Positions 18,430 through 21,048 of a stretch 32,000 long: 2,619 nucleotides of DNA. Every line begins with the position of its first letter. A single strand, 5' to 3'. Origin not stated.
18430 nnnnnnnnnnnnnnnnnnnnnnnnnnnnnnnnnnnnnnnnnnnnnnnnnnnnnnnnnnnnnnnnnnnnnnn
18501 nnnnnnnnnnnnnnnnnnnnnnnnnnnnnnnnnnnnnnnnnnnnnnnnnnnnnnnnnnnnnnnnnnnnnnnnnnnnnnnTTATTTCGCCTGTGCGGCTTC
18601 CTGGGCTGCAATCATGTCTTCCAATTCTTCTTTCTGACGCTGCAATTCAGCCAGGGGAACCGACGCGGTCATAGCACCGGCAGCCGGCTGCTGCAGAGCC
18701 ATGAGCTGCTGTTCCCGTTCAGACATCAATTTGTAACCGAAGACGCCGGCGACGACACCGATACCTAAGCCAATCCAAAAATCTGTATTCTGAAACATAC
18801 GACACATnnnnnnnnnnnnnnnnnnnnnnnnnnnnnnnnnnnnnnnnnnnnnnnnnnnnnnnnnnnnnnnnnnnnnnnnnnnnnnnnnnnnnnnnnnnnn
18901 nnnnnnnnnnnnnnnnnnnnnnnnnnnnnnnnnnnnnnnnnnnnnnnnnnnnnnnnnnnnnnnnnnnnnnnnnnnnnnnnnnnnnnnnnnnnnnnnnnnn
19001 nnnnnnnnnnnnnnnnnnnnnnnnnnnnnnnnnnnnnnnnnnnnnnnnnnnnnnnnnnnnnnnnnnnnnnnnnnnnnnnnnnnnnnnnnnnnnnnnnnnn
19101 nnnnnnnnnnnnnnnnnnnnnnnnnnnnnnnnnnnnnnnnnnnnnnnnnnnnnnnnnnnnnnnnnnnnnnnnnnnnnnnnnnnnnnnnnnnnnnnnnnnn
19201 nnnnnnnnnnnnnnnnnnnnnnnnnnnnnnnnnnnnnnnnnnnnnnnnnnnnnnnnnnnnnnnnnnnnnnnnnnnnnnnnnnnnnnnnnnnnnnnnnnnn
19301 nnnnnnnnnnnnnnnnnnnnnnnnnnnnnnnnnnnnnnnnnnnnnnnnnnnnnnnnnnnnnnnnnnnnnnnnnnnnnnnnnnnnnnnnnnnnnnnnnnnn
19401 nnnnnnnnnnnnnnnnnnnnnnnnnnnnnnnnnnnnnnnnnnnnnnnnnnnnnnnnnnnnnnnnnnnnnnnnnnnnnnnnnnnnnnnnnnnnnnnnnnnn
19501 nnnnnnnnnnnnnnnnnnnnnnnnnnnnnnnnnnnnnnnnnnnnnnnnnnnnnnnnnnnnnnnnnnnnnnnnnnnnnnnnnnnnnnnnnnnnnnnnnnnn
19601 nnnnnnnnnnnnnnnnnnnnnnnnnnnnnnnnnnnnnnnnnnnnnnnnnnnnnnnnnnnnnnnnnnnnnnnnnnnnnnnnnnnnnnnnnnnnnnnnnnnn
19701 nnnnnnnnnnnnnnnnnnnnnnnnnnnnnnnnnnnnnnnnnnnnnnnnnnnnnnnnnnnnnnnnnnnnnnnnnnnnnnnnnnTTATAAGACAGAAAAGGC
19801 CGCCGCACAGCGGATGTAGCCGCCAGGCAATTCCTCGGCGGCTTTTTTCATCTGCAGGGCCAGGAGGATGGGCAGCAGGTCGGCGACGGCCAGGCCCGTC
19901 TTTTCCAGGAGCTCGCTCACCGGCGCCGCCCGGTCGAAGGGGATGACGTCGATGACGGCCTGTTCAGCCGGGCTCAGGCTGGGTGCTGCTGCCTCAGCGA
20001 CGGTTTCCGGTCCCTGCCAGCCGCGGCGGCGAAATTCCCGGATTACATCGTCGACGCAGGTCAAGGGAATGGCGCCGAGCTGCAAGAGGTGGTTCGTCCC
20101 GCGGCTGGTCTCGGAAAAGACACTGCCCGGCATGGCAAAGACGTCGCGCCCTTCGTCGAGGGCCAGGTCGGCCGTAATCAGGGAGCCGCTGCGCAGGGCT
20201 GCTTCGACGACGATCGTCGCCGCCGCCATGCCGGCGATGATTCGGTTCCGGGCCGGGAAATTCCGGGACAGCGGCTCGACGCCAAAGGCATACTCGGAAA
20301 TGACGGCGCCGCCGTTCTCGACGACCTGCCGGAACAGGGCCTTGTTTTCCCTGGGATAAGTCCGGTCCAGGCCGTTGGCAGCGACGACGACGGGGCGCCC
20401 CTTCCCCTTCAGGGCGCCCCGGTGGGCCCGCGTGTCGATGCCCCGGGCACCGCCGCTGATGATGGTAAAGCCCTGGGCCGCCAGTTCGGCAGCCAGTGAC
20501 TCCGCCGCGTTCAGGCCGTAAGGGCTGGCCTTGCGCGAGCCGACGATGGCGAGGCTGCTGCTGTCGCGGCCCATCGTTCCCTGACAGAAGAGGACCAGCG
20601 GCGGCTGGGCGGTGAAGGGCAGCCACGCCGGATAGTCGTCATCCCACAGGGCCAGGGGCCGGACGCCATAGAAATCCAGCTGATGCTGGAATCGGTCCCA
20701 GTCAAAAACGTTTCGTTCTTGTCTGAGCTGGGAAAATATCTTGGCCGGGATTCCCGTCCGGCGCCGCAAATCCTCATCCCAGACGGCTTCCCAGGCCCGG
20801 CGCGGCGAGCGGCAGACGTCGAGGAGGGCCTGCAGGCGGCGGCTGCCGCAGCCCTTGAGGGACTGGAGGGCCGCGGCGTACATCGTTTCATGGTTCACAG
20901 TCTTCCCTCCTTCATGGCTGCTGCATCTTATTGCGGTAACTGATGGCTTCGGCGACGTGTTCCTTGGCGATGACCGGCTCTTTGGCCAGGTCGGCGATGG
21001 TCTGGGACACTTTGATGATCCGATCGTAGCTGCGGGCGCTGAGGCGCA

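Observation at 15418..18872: Ferrosome (fez)-like cassette: glycine-zipper membrane protein, two Cys-less HMA-like proteins and an atypical P1B ATPase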

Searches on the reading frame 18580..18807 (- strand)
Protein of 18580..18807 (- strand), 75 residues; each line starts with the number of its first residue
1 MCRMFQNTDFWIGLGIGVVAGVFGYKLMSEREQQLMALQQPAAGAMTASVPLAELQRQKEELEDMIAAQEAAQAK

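Call 3: search_protein_families(library=pfam, proteins=[window:18580-18807:-], max_evalue=1)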
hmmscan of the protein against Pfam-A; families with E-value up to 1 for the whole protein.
window:18580-18807:- (75 aa): 1 family
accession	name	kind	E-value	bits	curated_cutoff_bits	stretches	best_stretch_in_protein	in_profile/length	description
PF05680.17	ATP-synt_E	-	0.032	14.8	22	1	13-71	17-75/83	ATP synthase E chain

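Call 4: search_protein_families(library=ncbifam, proteins=[window:18580-18807:-], max_evalue=1)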
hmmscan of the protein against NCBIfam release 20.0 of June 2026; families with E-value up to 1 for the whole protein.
window:18580-18807:- (75 aa): 1 family
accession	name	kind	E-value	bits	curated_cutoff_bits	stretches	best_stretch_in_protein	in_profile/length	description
NF006749.0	PRK09272.1-2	subfamily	0.22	11.7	119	0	6-29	83-106/116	hypothetical protein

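Call 61: search_protein_families(library=pfam, proteins=[window:18583-18798:-], max_evalue=10)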
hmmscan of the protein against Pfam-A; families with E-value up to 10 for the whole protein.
seq(72 aa): 1 family
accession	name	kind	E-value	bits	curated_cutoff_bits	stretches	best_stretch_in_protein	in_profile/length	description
PF05680.17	ATP-synt_E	-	0.025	15.1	22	1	10-68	17-75/83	ATP synthase E chain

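Call 69: find_homologous_proteins(query=A2, max_evalue=0.001)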
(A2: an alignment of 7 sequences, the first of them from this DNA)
Query A2 (7 sequences) (72 aa, profile of the alignment): 1337 proteins with E <= 0.001 among 6501 candidates; the best 120 are listed.
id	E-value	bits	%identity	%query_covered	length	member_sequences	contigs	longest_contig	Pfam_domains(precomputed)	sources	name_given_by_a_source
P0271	8.5e-29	118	35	89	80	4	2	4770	-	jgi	jgi:hypothetical protein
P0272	7.2e-28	115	36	89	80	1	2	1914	-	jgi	jgi:hypothetical protein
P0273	2.1e-27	113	33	93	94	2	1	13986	-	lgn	-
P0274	2.7e-27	113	31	89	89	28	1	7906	-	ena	-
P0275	1.7e-26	110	-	-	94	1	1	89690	-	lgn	-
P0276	2.5e-26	110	31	89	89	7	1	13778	-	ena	-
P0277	2.6e-25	106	35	89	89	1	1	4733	-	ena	-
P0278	2.8e-25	106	35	89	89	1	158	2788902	-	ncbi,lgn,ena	-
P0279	2.8e-25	106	35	89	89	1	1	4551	-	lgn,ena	-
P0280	4.3e-25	106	34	89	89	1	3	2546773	-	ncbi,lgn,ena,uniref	ncbi:hypothetical protein [Peptacetobacter sp. AB845]|uniref:hypothetical protein n=1 Tax=Peptacetob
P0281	6.4e-25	105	35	89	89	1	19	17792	-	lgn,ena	-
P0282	6.5e-25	105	32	89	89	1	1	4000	-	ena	-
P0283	6.7e-25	105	35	89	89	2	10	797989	-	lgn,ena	-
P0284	7.3e-25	105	-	-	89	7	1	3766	-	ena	-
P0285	1.4e-24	104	32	89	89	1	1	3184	-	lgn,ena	-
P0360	3.3e-21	93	36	88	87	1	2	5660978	-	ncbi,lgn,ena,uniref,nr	ncbi:hypothetical protein [Desulfosporosinus youngiae]|uniref:Uncharacterized protein n=1 Tax=Desulf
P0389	8.0e-21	92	30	93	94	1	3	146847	-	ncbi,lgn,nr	ncbi:conserved hypothetical protein [Clostridium botulinum C str. Eklund]|nr:conserved hypothetical 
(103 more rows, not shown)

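Call 70: find_encoding_contigs(protein=P0360, flank=6000, max_places=1)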
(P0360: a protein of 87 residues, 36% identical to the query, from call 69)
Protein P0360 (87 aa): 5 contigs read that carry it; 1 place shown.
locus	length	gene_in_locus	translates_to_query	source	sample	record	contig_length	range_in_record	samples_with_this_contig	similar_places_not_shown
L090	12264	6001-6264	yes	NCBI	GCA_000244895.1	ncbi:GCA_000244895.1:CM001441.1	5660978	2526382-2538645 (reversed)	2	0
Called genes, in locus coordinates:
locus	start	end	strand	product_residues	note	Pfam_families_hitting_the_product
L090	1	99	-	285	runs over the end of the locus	PF00165:HTH_AraC (faint), PF12833:HTH_18, PF06445:GyrI-like, PF14526:Cass2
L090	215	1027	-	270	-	PF00149:Metallophos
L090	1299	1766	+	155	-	PF19991:HMA_2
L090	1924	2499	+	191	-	PF19991:HMA_2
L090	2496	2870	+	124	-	PF19991:HMA_2, PF00403:HMA (faint)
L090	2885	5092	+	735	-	PF19991:HMA_2, PF00122:E1-E2_ATPase, PF00702:Hydrolase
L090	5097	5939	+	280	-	-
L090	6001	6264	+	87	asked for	-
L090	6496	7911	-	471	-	PF00004:AAA (faint), PF00989:PAS, PF00158:Sigma54_activat, PF14532:Sigma54_activ_2, PF07728:AAA_5 (weak), PF01078:Mg_chelatase (weak), PF25601:AAA_lid_14, PF02954:HTH_8, +2 more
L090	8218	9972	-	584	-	PF02771:Acyl-CoA_dh_N, PF02770:Acyl-CoA_dh_M, PF00441:Acyl-CoA_dh_1, PF22924:ACOX_C_alpha1 (weak), PF08028:Acyl-CoA_dh_2, PF21263:Acyl-CoA-dh_C, PF21343:ACAD9-ACADV_C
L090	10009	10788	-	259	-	PF00378:ECH_1, PF16113:ECH_2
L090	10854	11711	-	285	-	PF02737:3HCDH_N, PF03446:NAD_binding_2 (faint), PF00725:3HCDH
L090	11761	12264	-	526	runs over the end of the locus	PF01144:CoA_trans, PF16957:Mal_decarbox_Al (weak)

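Call 71: find_encoding_contigs(protein=P0389, flank=6000, max_places=1)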
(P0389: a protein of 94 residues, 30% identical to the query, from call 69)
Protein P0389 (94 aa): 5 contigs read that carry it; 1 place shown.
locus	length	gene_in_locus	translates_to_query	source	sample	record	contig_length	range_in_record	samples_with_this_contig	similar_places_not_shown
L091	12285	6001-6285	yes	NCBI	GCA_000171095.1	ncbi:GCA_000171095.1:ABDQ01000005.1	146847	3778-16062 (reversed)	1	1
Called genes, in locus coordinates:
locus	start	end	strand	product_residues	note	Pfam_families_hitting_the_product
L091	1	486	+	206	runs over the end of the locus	PF00005:ABC_tran, PF13304:AAA_21 (weak)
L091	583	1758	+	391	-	PF25371:DUF7884, PF02353:CMAS, PF02475:TRM5-TYW2_MTfase (weak), PF13489:Methyltransf_23, PF08241:Methyltransf_11, PF08242:Methyltransf_12, PF13649:Methyltransf_25, PF13847:Methyltransf_31, +2 more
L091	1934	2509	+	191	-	PF19991:HMA_2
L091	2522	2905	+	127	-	PF19991:HMA_2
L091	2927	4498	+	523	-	PF19991:HMA_2, PF00122:E1-E2_ATPase, PF00702:Hydrolase (weak)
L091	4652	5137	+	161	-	PF00702:Hydrolase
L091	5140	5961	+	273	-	PF19991:HMA_2 (weak)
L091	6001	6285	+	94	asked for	-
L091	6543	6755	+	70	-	-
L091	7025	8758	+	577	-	PF02203:TarH, PF12729:4HB_MCP_1, PF00015:MCPsignal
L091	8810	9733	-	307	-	PF13353:Fer4_12, PF00037:Fer4 (weak), PF12837:Fer4_6 (faint), PF12838:Fer4_7 (weak), PF13237:Fer4_10 (faint), PF04055:Radical_SAM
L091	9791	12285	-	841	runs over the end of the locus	PF02901:PFL-like, PF01228:Gly_radical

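Call 72: find_encoding_contigs(protein=P0280, flank=6000, max_places=1)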
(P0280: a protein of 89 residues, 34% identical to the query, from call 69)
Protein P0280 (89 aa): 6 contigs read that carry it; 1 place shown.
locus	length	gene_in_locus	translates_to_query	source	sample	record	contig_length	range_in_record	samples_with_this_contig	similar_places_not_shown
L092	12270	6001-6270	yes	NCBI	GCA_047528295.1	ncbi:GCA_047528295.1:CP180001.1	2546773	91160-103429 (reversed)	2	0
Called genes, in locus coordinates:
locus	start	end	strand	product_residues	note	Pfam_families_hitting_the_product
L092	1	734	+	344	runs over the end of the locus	PF04087:DUF389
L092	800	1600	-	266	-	PF02535:Zip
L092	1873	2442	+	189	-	PF19991:HMA_2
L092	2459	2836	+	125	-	PF19991:HMA_2, PF00403:HMA (faint)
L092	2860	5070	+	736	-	PF19991:HMA_2, PF00122:E1-E2_ATPase, PF00702:Hydrolase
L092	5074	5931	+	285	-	PF19991:HMA_2 (weak)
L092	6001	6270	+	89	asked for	-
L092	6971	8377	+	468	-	PF07690:MFS_1, PF00854:PTR2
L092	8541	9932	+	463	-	PF02127:Peptidase_M18, PF05343:Peptidase_M42 (faint)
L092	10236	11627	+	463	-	PF02127:Peptidase_M18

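Call 92: search_protein_families(library=pfam, proteins=[L090:5097-5939:+], max_evalue=0.1)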
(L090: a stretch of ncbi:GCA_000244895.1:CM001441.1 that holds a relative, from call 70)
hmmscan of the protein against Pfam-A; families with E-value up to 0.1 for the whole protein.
L090:5097-5939:+ (280 aa): 2 families
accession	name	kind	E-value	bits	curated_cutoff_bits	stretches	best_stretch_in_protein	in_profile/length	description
PF19991.5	HMA_2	-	3.7e-05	24.2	30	1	5-78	7-83/154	Heavy metal associated domain 2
PF00403.32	HMA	-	0.019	15.8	24.8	1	28-67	14-53/62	Heavy-metal-associated domain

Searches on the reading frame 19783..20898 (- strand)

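Call 31: search_protein_families(library=pfam, proteins=[window:19783-20898:-], max_evalue=0.01)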
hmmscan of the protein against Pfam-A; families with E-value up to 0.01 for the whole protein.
window:19783-20898:- (371 aa): 3 families
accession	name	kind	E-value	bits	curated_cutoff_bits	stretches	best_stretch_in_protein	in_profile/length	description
PF02481.21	DNA_processg_A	-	1.1e-72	244.1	29.6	1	77-278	5-209/212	DNA recombination-mediator protein A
PF18306.6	LDcluster4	-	5.7e-08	33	26.3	1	116-170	4-59/151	SLOG cluster4 family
PF17782.7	DprA_WH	-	3.9e-07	30.5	22.9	1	301-360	3-61/61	DprA winged helix domain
